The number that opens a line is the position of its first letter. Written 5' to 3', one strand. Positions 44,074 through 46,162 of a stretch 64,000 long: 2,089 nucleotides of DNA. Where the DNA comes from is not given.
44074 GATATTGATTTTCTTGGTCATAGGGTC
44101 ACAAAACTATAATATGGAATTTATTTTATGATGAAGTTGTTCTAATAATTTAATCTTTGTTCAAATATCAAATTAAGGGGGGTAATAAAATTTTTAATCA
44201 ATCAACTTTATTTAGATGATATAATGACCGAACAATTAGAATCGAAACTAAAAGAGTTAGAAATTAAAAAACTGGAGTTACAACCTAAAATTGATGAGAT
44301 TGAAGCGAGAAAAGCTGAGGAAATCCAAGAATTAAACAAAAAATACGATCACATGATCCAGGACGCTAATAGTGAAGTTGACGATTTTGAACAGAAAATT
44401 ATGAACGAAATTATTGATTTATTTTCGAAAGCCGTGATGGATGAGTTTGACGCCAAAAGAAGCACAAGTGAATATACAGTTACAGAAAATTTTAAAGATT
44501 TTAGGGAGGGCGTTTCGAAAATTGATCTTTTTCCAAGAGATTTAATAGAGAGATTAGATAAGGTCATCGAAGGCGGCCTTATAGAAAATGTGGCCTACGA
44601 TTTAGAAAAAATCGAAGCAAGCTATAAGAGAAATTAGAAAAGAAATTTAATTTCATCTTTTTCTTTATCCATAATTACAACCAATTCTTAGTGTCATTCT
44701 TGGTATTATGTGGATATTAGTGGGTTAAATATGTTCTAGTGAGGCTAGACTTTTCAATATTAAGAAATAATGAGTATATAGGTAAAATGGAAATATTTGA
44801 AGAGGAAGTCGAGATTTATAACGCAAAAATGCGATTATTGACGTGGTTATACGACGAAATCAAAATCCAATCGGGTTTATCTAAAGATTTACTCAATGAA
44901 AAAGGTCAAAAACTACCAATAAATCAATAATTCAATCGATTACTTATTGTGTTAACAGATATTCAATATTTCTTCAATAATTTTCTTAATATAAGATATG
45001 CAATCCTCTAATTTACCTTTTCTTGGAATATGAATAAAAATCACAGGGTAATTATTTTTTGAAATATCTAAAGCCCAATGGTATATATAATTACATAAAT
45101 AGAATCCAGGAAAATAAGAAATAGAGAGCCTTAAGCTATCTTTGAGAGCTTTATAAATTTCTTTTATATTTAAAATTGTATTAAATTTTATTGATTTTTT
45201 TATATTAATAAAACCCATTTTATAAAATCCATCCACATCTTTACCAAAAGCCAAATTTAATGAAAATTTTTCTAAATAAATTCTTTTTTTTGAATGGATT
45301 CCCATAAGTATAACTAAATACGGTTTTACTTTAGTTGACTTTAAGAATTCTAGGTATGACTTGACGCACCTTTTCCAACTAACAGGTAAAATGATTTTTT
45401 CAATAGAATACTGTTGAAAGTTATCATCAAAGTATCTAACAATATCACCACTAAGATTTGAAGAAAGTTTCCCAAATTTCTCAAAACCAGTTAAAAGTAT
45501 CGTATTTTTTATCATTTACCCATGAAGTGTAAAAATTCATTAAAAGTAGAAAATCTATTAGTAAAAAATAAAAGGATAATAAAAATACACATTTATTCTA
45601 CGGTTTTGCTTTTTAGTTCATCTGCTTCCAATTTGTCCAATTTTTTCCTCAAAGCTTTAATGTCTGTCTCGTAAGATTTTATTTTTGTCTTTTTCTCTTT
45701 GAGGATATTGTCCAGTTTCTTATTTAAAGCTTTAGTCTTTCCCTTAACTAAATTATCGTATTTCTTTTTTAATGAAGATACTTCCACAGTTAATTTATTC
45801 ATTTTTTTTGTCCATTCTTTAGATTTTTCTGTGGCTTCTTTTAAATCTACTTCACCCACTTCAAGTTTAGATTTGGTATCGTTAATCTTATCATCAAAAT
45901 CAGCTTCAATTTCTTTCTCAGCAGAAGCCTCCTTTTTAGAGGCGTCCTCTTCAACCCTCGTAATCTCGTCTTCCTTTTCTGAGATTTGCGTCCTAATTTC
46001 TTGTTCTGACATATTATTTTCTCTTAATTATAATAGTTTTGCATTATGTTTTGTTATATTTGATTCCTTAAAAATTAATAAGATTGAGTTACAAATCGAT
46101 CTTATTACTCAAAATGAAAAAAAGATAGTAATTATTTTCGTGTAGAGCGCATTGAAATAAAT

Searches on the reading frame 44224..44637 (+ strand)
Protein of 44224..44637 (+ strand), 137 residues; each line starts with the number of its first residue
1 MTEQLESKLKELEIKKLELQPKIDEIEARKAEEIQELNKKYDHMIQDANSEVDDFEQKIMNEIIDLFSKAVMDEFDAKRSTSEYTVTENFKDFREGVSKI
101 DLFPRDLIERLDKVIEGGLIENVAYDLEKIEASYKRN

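Call 28: search_protein_families(library=pfam, proteins=[window:44224-44637:+], max_evalue=0.001)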
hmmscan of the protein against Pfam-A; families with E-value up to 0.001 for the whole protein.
window:44224-44637:+ (137 aa): 1 family
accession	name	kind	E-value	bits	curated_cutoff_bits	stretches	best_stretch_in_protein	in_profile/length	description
PF11285.13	DUF3086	-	0.0002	21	24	1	6-80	2-76/277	Protein of unknown function (DUF3086)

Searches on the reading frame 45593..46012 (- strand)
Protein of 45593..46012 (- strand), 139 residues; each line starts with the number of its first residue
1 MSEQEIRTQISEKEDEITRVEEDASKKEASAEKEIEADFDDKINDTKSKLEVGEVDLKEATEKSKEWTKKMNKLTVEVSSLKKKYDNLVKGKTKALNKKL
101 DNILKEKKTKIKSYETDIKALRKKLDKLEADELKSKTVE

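Call 3: search_protein_families(library=pfam, proteins=[window:45593-46012:-], max_evalue=0.01)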
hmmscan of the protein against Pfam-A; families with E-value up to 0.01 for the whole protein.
window:45593-46012:- (139 aa): 1 family
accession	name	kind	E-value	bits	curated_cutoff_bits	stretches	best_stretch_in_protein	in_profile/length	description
PF00038.26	Filament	-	0.00052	20.2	40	1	29-127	184-281/313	Intermediate filament protein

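Call 5: search_protein_families(library=ncbifam, proteins=[window:45593-46012:-], max_evalue=0.01)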
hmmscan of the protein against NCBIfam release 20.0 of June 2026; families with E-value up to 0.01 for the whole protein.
window:45593-46012:- (139 aa): 1 family
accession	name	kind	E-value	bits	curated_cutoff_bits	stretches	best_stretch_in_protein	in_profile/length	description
NF045487.1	ASRP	equivalog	0.0019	16.9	300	1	4-129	152-449/593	archaea-specific SMC-related protein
